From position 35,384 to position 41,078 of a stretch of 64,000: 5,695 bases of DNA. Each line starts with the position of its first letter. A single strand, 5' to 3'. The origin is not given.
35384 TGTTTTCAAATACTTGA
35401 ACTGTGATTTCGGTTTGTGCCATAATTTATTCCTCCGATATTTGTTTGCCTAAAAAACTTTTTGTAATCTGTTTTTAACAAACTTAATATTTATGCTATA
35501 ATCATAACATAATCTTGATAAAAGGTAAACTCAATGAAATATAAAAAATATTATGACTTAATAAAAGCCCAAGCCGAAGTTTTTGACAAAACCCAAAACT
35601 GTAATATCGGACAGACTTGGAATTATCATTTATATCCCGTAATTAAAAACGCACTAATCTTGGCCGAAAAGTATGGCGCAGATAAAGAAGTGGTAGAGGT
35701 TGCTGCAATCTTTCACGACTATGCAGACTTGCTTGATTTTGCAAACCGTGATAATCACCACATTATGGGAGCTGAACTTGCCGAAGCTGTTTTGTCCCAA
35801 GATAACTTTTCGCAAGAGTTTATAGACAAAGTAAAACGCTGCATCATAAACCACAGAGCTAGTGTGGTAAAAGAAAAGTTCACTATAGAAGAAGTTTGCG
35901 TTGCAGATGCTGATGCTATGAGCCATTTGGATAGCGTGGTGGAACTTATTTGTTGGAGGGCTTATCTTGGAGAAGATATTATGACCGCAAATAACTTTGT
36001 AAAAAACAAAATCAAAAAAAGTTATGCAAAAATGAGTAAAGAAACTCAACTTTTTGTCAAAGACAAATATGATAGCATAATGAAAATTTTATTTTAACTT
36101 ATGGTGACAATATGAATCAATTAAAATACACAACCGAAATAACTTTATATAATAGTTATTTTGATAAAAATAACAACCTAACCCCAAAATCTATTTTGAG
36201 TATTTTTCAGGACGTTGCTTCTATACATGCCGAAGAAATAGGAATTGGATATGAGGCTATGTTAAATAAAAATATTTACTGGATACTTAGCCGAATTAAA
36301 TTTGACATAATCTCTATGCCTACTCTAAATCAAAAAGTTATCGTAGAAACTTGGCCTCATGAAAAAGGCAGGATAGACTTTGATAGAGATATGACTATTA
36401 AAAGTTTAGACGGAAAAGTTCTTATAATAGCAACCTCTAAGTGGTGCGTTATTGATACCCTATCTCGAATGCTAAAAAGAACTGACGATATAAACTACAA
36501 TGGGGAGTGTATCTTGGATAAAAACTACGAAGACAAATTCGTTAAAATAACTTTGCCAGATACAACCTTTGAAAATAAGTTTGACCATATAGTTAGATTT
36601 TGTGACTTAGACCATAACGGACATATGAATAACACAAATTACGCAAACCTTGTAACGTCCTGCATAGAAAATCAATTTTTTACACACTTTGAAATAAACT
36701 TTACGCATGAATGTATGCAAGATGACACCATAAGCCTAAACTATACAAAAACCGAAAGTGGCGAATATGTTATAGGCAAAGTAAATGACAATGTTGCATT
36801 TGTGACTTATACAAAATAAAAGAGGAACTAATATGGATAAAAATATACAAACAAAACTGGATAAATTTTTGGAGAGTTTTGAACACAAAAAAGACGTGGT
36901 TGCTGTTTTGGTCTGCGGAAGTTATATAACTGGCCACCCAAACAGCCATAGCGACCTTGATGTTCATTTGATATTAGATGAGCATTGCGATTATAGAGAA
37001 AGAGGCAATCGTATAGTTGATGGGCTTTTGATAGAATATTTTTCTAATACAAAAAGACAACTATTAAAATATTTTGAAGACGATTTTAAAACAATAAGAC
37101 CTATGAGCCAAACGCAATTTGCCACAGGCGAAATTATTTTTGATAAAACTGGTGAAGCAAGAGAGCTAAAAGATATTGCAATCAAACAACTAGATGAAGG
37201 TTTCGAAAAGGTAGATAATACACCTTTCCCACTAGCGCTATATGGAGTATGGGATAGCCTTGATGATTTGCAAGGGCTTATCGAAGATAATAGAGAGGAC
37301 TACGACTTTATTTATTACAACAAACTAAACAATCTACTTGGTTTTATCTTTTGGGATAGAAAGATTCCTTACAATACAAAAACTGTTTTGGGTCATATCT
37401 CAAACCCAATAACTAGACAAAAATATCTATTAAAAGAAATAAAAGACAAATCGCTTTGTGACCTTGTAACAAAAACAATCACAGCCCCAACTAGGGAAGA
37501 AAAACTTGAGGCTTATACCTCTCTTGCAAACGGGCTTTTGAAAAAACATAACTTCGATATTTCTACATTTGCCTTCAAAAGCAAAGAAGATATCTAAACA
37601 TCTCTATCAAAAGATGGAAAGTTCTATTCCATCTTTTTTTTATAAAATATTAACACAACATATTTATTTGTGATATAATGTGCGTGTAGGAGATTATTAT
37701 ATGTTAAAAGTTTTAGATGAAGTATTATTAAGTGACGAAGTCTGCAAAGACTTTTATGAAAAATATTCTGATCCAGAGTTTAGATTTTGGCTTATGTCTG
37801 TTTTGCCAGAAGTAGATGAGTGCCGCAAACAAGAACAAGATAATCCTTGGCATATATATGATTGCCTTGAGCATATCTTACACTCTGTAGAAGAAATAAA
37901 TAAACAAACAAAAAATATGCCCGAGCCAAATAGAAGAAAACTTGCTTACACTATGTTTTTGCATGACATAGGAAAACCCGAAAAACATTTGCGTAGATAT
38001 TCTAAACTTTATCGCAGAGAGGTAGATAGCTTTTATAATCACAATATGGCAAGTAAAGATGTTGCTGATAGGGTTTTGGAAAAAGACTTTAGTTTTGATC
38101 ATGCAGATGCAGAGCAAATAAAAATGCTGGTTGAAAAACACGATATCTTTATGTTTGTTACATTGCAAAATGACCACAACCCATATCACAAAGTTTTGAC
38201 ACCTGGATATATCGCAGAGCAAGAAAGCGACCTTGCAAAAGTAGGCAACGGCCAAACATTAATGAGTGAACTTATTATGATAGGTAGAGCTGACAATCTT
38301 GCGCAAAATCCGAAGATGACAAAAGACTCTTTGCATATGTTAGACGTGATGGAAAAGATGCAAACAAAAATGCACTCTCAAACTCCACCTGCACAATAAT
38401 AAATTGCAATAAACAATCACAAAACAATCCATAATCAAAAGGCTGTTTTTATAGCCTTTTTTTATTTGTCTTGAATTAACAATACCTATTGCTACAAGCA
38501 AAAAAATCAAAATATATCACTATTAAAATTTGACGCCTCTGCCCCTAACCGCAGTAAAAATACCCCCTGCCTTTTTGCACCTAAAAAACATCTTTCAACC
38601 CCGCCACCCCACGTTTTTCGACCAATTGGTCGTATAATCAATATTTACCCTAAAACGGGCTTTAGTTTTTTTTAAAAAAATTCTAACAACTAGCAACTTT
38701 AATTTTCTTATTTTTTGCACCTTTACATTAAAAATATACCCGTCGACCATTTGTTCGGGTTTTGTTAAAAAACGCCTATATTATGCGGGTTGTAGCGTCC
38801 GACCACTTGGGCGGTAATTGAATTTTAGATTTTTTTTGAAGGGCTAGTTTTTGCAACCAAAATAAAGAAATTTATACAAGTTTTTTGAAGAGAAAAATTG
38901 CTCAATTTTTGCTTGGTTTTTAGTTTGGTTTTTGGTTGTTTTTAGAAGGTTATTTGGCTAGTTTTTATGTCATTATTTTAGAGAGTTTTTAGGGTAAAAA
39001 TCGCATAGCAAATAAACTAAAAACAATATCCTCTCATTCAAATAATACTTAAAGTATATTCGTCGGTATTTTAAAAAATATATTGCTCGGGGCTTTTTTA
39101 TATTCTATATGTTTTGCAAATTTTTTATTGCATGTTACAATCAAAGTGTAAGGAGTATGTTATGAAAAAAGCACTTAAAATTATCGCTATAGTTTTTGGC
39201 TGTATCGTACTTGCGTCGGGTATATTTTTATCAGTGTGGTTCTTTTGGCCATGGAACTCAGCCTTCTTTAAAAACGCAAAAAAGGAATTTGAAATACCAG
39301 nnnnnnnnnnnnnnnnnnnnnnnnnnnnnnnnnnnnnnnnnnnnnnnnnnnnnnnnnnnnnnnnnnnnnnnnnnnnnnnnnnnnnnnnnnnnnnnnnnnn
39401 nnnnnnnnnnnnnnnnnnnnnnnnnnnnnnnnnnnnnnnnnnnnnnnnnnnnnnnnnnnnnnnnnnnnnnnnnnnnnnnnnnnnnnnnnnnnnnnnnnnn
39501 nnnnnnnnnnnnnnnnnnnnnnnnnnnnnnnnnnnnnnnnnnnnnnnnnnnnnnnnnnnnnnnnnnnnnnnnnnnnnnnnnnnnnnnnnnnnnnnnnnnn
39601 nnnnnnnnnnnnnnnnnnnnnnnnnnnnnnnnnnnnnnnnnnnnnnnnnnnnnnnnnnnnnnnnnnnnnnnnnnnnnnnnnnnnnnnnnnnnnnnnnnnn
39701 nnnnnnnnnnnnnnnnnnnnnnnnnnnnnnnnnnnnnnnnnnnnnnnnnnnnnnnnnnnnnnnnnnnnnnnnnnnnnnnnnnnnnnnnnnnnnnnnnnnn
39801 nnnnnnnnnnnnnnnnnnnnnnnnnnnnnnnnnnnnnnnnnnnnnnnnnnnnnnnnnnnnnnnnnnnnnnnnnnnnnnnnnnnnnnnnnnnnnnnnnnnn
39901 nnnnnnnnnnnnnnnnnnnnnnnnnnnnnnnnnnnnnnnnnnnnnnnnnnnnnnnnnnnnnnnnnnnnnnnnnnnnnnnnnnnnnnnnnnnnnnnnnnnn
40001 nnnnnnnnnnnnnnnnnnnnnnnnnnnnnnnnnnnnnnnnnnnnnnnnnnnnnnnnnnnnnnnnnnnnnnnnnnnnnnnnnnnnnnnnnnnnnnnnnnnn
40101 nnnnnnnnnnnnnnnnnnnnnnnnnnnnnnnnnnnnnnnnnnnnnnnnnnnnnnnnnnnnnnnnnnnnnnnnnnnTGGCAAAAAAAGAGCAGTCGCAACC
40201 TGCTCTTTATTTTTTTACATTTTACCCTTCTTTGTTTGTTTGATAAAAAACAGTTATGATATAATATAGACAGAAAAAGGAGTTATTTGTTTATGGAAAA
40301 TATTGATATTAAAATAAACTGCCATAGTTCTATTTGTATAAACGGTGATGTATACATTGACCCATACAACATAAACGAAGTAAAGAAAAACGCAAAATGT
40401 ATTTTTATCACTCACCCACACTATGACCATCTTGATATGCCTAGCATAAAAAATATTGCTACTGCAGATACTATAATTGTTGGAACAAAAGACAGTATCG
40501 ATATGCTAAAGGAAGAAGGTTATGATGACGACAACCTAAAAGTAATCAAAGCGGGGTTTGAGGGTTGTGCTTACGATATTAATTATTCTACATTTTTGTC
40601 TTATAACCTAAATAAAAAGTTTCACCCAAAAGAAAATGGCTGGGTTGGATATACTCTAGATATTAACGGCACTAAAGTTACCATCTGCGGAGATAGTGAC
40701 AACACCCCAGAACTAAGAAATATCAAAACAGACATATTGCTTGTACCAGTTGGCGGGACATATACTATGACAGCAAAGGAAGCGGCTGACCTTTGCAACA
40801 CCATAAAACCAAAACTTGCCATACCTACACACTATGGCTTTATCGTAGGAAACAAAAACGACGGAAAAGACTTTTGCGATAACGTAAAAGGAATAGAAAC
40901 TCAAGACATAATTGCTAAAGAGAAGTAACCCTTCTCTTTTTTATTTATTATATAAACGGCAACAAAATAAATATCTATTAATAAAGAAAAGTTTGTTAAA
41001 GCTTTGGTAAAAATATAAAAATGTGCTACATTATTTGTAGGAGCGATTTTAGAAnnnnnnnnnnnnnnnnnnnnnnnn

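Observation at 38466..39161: ~700-bp ORF-free region with three copies of a GC-rich 14-bp palindrome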

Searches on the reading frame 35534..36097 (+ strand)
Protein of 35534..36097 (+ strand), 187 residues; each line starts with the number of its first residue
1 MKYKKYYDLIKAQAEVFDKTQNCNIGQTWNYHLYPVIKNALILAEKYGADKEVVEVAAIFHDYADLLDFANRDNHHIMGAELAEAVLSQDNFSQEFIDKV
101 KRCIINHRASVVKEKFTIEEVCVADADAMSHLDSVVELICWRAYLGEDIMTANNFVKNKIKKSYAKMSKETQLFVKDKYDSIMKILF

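Call 7: search_protein_families(library=pfam, proteins=[window:35534-36097:+])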
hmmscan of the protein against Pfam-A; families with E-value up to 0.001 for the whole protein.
window:35534-36097:+ (187 aa): 1 family
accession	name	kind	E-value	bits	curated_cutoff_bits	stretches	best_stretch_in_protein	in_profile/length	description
PF01966.28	HD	-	2.6e-10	41.1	22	1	31-130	3-114/116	HD domain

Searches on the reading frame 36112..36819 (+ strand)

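Call 7: search_protein_families(library=pfam, proteins=[window:36112-36819:+])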
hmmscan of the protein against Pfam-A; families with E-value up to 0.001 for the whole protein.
window:36112-36819:+ (235 aa): 3 families
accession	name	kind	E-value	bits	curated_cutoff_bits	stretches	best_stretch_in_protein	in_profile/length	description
PF01643.23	Acyl-ACP_TE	-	2.3e-18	66.6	23.7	1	6-125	4-124/131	Acyl-ACP thioesterase N-terminal domain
PF20791.3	Acyl-ACP_TE_C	-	9.3e-09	35.9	21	1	159-217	12-75/101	Acyl-ACP thioesterase C-terminal domain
PF13279.12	4HBT_2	-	5.2e-05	24.1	25.5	0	161-203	1-40/122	Thioesterase-like superfamily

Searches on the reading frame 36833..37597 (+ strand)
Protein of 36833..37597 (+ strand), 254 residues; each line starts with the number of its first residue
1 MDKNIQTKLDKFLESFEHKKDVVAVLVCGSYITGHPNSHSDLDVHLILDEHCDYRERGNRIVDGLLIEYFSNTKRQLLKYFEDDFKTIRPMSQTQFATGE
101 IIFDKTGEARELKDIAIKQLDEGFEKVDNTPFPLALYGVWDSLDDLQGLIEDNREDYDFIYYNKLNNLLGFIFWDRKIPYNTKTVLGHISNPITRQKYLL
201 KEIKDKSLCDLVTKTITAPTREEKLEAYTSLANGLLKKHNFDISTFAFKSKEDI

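Call 7: search_protein_families(library=pfam, proteins=[window:36833-37597:+])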
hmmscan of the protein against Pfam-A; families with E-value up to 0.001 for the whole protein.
window:36833-37597:+ (254 aa): 2 families
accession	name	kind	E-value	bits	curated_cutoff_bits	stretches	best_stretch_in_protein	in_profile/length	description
PF18765.7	Polbeta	-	1.4e-05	25.6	26.9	1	14-57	5-48/93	Polymerase beta, Nucleotidyltransferase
PF01909.29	NTP_transf_2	-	2e-05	25.3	21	1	9-92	1-78/93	Nucleotidyltransferase domain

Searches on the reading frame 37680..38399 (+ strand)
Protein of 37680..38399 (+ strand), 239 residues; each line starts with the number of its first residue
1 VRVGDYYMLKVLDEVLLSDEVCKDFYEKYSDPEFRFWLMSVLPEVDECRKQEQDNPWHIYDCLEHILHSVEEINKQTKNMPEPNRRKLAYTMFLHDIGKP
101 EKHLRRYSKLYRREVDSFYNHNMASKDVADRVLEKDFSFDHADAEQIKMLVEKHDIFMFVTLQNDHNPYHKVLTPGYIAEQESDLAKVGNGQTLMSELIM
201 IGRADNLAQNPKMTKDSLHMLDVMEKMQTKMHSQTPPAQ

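Call 7: search_protein_families(library=pfam, proteins=[window:37680-38399:+])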
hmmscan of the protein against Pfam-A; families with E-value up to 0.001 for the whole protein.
window:37680-38399:+ (239 aa): 1 family
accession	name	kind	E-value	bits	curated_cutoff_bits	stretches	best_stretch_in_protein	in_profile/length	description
PF01966.28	HD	-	0.00058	20.6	22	1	71-155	10-86/116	HD domain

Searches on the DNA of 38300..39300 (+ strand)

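Call 5: search_rna_families(source=window, start=38300, end=39300, threshold=evalue, max_evalue=10)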
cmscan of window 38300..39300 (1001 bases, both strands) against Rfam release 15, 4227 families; matches with E-value up to 10: 9.
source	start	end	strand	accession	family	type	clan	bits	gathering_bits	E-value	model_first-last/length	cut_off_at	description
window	39121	39234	+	RF02070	STnc300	Gene; sRNA;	-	24.9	80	0.85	1-159/159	no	Salmonella enterica sRNA STnc300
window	38429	38511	-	RF02059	STnc50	Gene; sRNA;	-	20.6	55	1.2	1-84/84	no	Salmonella enterica sRNA STnc40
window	38409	38474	+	RF02362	Yfr10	Gene; sRNA;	-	20.6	43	2.8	1-78/78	no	Cyanobacterial functional RNA 10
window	38961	39010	-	RF02098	DGCR5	Gene; lncRNA;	-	20.1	50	0.51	1-49/49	no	DiGeorge syndrome critical region gene 5 conserved region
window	38985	39017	+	RF01335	CRISPR-DR22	Gene; CRISPR;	-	17.9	50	0.81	1-36/36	no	CRISPR RNA direct repeat element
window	38393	38462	+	RF02057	STnc40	Gene; sRNA;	-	16.3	45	9.3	1-70/70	no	Salmonella enterica sRNA STnc40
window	38938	39024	+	RF00961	mir-581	Gene; miRNA;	-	15.4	100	9.7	1-89/89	no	mir-581 microRNA precursor family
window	38436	38477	+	RF00032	Histone3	Cis-reg;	-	13.2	34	4.2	1-46/46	no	Histone 3' UTR stem-loop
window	38646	38709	-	RF03050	RAGATH-25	Gene; sRNA;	-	12.8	49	4.4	1-50/50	no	RAGATH-25 RNA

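Call 25: search_dna_similar(query=window:38400-39161:+, collection=phages, mode=distant, max_evalue=0.01)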
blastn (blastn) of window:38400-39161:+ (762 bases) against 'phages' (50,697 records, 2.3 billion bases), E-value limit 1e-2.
No match.

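Call 26: search_dna_similar(query=window:38400-39161:+, collection=plasmids, mode=distant, max_evalue=0.01)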
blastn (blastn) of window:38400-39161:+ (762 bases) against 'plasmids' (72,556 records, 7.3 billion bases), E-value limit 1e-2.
No match.

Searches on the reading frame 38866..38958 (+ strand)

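Call 44: search_protein_families(library=pfam, proteins=[window:38866-38958:+], max_evalue=1)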
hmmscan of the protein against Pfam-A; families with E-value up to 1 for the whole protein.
seq(31 aa): 1 family
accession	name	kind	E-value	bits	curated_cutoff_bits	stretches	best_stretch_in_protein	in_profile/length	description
PF00566.25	RabGAP-TBC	-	0.087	12.9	25.2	1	2-28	151-177/216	Rab-GTPase-TBC domain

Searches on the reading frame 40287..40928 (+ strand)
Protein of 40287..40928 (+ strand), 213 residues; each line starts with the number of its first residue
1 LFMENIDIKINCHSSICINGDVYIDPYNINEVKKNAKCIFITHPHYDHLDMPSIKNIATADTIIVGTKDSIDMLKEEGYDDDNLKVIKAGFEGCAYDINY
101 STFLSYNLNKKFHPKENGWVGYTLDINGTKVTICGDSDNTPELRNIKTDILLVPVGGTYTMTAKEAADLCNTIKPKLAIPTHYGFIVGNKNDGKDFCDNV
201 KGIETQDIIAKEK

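Call 7: search_protein_families(library=pfam, proteins=[window:40287-40928:+])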
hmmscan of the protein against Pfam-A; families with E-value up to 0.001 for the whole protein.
window:40287-40928:+ (213 aa): 2 families
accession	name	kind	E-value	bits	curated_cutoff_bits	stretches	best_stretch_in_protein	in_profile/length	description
PF13483.12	Lactamase_B_3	-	2.9e-18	66.8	24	1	21-182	18-160/160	Beta-lactamase superfamily domain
PF12706.13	Lactamase_B_2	-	6.7e-14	52.4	27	1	34-183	29-200/200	Beta-lactamase superfamily domain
